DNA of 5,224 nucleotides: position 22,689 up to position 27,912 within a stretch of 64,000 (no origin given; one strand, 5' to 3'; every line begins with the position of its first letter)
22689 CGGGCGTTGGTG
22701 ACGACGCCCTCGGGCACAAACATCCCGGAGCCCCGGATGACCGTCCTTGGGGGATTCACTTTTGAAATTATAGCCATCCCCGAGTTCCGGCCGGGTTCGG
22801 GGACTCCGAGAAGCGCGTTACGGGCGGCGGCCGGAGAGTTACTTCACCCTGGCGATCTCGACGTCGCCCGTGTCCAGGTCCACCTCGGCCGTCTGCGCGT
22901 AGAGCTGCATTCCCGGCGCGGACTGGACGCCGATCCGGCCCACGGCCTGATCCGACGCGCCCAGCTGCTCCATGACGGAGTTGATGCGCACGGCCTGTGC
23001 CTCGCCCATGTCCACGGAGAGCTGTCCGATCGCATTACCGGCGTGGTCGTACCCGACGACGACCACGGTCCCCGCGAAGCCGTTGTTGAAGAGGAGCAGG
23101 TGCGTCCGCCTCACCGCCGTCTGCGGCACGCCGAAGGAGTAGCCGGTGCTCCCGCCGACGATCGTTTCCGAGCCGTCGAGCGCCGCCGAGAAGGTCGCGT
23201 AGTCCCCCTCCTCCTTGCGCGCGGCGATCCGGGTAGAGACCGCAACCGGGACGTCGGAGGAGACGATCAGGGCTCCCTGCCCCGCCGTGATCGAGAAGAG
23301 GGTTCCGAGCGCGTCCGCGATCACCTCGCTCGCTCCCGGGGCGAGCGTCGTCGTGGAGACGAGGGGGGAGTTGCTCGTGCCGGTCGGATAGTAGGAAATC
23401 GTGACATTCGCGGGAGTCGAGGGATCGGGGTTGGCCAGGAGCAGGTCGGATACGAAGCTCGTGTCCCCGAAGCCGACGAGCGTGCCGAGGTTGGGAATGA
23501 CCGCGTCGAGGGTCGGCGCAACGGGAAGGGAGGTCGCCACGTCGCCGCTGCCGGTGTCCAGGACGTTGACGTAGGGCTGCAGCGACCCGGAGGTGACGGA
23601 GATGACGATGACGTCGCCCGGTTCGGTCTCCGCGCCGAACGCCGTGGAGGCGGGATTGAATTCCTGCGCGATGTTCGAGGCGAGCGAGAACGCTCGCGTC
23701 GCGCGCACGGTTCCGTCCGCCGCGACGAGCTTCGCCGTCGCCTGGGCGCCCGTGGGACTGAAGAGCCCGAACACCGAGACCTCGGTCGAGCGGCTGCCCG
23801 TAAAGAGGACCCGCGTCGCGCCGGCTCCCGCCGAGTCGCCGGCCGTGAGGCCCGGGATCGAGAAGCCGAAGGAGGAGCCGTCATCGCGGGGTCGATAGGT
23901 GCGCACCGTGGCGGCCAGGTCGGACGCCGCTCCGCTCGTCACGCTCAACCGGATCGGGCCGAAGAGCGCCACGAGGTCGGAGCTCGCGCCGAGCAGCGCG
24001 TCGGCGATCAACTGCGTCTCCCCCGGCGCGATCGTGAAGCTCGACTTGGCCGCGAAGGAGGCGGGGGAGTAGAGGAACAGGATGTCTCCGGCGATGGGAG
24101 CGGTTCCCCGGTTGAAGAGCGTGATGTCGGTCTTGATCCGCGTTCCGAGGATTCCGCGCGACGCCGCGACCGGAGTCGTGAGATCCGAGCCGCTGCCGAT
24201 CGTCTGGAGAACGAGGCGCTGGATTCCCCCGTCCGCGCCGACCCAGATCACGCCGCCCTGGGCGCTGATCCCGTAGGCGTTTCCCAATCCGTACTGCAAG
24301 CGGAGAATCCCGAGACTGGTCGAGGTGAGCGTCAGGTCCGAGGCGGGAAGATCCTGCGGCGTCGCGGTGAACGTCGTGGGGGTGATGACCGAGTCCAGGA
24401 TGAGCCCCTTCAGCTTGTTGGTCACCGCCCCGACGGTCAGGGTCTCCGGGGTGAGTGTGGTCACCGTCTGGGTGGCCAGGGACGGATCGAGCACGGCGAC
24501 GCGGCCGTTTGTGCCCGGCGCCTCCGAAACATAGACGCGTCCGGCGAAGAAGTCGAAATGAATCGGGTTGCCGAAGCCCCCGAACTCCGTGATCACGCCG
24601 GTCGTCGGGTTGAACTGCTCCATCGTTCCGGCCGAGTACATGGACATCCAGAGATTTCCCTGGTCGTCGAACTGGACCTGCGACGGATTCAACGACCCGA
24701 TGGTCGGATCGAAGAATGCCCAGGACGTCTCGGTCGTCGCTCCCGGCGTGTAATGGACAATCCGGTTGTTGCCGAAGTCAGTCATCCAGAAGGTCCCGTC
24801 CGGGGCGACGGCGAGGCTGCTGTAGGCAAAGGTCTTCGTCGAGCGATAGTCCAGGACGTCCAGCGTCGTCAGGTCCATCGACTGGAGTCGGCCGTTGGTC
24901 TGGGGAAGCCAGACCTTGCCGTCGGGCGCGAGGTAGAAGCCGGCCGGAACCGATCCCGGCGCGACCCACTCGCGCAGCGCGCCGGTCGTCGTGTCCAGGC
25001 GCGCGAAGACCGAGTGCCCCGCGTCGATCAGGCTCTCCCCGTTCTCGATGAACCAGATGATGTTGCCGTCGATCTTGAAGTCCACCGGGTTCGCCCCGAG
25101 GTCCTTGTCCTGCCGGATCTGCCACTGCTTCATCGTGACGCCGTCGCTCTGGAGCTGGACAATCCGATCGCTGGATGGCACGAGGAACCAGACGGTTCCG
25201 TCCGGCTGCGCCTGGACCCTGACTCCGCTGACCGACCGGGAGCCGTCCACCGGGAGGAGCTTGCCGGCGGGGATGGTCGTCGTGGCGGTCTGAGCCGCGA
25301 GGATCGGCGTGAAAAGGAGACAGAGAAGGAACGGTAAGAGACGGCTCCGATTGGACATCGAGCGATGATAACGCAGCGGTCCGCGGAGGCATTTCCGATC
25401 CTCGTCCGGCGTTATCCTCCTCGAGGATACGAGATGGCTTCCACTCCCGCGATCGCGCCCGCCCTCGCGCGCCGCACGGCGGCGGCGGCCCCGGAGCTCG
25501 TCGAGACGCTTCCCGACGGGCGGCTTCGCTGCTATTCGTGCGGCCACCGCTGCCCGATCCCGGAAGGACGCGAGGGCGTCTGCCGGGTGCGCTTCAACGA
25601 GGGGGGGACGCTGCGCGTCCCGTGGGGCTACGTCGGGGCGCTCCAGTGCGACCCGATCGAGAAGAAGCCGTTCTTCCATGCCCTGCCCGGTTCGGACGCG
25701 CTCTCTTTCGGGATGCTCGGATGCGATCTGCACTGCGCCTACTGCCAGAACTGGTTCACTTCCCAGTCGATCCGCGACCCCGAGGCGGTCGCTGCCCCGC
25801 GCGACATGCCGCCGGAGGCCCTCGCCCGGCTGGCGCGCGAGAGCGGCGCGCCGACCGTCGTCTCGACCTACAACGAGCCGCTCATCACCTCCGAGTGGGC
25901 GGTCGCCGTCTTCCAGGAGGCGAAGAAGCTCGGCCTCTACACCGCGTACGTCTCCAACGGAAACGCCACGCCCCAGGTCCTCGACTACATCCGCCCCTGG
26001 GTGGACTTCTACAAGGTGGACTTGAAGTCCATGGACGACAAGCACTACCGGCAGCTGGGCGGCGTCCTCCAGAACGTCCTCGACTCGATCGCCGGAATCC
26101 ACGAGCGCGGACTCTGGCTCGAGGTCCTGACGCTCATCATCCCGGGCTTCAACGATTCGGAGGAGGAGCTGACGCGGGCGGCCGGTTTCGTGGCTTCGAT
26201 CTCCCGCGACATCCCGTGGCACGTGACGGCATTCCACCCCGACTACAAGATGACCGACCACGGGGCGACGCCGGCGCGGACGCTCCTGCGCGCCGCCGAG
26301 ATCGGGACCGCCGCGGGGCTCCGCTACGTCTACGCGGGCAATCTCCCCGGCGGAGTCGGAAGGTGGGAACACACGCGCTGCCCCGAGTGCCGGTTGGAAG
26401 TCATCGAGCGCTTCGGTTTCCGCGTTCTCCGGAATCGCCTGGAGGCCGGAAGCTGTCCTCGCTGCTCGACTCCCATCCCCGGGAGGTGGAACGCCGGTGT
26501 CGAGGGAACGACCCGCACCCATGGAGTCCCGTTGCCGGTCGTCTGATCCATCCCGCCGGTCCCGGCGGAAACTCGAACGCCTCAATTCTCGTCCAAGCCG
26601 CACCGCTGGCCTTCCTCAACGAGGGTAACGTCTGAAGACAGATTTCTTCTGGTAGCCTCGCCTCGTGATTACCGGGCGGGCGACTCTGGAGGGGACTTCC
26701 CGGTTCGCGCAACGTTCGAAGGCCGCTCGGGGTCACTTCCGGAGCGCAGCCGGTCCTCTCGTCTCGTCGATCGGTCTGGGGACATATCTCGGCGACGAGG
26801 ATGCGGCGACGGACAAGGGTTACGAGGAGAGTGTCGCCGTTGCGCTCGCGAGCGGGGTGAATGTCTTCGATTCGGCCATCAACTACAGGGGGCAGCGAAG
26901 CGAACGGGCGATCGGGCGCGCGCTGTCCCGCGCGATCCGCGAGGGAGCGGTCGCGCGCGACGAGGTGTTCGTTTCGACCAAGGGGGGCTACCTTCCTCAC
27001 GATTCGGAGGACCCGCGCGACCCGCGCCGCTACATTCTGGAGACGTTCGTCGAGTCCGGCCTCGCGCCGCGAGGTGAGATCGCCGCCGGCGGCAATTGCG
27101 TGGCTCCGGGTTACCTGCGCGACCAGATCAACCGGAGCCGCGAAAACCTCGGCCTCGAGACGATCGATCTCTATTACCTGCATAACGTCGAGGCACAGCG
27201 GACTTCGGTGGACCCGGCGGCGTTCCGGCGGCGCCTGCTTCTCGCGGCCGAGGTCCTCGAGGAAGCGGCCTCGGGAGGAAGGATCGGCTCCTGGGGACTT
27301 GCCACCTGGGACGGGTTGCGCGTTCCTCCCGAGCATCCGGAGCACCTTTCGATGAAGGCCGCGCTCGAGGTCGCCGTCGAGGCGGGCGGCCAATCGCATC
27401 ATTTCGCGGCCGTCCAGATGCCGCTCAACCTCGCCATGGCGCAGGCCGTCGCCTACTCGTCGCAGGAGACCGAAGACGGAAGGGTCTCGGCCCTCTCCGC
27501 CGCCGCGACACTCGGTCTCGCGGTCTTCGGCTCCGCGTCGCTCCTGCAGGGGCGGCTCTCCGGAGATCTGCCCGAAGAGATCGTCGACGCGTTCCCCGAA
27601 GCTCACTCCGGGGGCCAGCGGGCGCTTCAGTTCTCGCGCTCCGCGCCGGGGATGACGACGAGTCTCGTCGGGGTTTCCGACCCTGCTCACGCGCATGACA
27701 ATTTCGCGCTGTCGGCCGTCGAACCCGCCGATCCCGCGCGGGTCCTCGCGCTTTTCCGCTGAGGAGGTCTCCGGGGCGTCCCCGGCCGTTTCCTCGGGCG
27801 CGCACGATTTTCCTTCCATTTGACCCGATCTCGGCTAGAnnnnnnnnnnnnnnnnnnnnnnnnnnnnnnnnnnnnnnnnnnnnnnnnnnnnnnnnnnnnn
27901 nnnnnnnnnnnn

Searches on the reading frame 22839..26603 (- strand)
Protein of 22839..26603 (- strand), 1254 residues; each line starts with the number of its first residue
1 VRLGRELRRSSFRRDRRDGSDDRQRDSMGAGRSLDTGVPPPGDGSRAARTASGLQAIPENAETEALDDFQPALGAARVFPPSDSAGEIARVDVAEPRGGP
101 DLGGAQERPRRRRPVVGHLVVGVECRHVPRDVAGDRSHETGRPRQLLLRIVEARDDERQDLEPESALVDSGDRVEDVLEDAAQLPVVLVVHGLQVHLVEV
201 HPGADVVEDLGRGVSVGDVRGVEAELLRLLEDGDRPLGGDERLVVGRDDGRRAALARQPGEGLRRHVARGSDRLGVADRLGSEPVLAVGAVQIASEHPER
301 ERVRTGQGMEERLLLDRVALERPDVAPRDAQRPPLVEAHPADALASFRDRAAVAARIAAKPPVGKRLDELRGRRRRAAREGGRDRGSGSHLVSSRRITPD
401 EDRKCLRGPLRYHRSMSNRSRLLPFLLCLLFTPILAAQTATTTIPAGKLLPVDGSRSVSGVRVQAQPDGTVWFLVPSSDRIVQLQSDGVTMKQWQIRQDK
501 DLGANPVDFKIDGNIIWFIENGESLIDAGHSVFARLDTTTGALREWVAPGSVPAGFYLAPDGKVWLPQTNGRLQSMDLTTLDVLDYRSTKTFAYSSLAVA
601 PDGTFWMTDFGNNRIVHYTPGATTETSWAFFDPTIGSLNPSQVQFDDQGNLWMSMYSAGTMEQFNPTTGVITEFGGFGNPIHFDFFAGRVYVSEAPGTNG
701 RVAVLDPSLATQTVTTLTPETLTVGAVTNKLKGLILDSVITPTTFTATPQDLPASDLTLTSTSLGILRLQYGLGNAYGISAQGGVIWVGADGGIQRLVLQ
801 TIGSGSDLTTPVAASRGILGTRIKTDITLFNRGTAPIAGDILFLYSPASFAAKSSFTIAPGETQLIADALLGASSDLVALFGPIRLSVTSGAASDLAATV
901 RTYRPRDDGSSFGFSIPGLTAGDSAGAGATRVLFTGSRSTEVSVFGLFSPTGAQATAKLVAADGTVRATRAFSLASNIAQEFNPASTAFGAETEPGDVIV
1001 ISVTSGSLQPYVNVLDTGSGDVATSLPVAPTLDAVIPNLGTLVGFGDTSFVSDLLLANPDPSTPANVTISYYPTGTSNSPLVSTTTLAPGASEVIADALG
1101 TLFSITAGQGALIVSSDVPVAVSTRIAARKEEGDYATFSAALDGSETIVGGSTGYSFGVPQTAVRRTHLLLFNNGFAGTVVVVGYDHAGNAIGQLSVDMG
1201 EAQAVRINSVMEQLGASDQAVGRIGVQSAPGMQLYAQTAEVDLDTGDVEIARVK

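Call 49: search_protein_families(library=pfam, proteins=[window:22839-26603:-])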
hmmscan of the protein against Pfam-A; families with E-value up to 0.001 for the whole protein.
window:22839-26603:- (1254 aa): 1 family
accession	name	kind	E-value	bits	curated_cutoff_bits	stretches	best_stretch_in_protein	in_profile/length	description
PF24684.1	Vgb_lyase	-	4.1e-11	42.7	50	1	463-674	18-216/290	Virginiamycin B lyase family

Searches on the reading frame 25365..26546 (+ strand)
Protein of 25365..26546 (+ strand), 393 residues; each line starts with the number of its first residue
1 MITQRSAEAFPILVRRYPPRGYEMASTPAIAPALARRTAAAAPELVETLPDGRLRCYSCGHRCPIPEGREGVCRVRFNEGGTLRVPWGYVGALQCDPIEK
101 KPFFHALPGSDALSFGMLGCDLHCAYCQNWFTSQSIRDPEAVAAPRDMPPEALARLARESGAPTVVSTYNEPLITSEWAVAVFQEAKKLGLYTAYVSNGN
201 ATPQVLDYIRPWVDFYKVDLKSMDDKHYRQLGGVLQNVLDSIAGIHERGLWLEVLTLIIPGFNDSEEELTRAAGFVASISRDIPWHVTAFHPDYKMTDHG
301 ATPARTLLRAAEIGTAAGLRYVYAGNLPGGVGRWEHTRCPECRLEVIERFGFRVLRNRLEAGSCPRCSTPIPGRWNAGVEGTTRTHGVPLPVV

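Call 49: search_protein_families(library=pfam, proteins=[window:25365-26546:+])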
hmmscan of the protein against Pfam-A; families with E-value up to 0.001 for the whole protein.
window:25365-26546:+ (393 aa): 1 family
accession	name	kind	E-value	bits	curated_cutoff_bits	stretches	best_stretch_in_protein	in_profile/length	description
PF04055.27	Radical_SAM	-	1.2e-17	65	29.5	1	119-270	6-163/166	Radical SAM superfamily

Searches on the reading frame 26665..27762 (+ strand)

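Call 49: search_protein_families(library=pfam, proteins=[window:26665-27762:+])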
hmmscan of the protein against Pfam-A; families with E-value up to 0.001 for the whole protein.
window:26665-27762:+ (365 aa): 1 family
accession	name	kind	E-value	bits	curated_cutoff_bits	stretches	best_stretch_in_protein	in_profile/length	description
PF00248.27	Aldo_ket_red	-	5.4e-24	85.2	24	1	36-216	2-142/291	Aldo/keto reductase family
